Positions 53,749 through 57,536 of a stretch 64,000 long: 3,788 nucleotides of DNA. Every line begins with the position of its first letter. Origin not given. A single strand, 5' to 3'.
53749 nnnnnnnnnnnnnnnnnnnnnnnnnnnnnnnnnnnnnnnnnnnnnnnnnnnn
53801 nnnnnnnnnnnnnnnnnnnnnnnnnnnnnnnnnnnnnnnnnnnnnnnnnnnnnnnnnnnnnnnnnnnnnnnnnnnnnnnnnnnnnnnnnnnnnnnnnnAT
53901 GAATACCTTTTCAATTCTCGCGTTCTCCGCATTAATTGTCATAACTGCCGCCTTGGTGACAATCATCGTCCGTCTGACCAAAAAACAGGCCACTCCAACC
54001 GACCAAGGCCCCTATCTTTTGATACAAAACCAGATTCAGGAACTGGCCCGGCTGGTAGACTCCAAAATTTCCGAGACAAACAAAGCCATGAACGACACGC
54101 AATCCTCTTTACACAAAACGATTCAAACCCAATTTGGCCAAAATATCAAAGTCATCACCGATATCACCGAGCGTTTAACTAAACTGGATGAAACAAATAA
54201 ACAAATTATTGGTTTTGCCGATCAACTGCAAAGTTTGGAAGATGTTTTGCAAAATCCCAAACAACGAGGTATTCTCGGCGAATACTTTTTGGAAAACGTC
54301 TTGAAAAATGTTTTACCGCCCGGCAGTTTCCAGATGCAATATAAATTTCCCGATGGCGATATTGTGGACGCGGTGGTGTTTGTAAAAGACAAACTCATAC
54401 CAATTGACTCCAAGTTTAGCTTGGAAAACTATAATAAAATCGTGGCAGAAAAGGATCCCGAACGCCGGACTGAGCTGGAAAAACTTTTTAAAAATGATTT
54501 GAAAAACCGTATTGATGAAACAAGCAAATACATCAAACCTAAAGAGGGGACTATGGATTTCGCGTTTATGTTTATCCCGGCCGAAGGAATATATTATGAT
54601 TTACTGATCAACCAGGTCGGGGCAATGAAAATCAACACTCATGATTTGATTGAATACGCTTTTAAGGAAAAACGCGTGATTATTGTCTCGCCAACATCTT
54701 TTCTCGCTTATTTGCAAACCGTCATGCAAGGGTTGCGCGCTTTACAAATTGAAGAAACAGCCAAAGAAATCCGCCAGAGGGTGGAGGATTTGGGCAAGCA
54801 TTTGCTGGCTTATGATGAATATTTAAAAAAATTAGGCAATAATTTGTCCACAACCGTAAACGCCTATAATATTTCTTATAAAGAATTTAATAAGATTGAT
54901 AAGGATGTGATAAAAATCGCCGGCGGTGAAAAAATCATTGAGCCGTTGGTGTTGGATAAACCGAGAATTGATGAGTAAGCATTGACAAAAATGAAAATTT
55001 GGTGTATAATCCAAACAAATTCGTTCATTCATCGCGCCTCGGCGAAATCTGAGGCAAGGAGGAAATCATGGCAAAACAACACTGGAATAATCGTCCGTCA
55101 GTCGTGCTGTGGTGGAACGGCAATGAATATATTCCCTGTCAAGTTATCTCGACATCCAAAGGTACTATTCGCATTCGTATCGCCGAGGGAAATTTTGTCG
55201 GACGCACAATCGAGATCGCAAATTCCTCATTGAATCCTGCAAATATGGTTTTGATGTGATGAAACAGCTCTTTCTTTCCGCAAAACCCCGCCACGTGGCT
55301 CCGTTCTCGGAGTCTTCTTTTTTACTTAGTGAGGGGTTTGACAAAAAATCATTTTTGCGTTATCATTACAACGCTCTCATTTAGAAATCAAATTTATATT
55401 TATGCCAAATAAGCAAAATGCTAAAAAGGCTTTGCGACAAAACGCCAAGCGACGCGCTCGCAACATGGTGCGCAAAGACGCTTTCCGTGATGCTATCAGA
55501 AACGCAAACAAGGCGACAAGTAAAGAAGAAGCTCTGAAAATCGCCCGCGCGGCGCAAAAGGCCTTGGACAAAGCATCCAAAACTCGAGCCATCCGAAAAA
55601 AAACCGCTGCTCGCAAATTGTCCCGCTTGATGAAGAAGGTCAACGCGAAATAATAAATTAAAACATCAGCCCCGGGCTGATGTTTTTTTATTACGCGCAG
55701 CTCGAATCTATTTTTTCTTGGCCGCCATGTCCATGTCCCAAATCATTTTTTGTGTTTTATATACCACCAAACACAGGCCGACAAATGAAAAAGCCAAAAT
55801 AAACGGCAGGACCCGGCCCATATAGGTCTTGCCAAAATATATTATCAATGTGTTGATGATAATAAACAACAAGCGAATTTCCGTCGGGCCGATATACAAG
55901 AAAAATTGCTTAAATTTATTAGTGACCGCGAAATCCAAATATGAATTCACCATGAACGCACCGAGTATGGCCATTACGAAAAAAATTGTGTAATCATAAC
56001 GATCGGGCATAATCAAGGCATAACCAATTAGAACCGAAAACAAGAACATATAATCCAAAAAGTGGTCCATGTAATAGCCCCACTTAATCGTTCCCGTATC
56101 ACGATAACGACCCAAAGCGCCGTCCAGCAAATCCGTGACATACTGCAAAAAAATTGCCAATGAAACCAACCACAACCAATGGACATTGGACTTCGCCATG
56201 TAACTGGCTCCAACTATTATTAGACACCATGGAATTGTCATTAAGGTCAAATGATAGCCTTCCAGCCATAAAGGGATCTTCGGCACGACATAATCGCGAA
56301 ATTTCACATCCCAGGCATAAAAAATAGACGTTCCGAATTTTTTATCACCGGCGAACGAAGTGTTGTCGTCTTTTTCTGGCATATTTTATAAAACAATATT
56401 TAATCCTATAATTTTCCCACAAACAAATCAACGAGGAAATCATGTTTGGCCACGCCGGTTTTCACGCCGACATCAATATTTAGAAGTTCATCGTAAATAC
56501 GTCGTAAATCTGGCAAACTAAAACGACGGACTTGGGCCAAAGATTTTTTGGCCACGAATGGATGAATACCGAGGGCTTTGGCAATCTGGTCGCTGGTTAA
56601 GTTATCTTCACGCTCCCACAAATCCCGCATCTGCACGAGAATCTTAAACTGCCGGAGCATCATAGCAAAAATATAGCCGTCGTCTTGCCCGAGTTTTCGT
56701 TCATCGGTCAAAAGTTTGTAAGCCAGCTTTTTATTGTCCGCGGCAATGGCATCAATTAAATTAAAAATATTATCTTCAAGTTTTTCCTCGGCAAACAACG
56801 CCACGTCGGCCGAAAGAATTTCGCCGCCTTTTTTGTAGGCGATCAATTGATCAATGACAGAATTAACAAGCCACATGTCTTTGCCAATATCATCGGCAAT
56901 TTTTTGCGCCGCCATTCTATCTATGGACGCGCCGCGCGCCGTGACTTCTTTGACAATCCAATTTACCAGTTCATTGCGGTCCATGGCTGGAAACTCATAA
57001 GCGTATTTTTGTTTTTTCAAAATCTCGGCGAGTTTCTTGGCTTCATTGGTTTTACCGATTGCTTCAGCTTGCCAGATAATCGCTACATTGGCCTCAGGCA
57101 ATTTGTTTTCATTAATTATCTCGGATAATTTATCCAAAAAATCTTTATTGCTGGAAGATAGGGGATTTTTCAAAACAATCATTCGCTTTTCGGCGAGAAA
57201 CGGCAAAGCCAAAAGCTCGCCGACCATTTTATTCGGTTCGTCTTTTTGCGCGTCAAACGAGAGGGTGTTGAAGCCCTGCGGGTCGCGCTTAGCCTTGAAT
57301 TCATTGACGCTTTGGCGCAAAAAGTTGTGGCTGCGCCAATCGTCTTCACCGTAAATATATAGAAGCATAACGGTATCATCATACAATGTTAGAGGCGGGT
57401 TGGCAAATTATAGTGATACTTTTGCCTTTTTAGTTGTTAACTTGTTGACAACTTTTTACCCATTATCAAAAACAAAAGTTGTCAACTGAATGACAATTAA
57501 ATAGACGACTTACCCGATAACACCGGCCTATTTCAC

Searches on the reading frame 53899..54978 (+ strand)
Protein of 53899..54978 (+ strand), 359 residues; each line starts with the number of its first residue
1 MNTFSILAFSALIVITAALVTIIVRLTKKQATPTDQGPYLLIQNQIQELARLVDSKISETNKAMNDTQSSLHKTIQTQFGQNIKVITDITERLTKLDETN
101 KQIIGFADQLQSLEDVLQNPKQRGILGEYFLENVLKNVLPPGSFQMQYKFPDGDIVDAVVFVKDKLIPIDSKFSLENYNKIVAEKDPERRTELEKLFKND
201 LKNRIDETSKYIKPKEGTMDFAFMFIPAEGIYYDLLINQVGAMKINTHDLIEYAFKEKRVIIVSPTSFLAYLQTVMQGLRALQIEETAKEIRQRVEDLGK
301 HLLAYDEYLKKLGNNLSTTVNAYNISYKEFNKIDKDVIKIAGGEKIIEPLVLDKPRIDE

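Call 43: search_protein_families(library=pfam, proteins=[window:53899-54978:+], max_evalue=0.0001)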
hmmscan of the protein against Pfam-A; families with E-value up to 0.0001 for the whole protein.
window:53899-54978:+ (359 aa): 1 family
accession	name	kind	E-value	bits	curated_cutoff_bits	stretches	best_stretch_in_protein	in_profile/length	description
PF02646.22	RmuC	-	1.7e-52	178.8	26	1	58-331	4-271/291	RmuC family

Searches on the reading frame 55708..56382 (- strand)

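Call 43: search_protein_families(library=pfam, proteins=[window:55708-56382:-], max_evalue=0.0001)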
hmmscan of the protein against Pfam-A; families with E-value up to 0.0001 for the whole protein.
window:55708-56382:- (224 aa): 1 family
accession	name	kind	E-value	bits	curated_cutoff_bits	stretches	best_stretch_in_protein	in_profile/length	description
PF01066.26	CDP-OH_P_transf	-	2.1e-07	31.9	22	1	53-187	13-138/152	CDP-alcohol phosphatidyltransferase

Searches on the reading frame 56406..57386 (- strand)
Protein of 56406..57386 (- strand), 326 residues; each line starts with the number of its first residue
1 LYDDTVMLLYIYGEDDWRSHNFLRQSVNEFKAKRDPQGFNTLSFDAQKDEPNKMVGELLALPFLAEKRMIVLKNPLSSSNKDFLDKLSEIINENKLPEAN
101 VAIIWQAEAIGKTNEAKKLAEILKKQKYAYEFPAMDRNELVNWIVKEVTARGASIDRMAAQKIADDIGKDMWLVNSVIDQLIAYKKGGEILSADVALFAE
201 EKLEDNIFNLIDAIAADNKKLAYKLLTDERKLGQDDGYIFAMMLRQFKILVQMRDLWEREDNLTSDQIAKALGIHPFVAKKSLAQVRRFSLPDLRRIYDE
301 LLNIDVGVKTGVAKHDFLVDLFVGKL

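Call 43: search_protein_families(library=pfam, proteins=[window:56406-57386:-], max_evalue=0.0001)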
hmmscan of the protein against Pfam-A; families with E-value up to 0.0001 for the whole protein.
window:56406-57386:- (326 aa): 2 families
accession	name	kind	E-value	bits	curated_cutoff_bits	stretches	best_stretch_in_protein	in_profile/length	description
PF21694.2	DNA_pol3_delta_C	-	3.2e-28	98.6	27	1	204-325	1-120/121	DNA polymerase III delta subunit, C-terminal domain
PF06144.19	DNA_pol3_delta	-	4.3e-11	43.3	21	1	10-126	2-117/124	DNA polymerase III, delta subunit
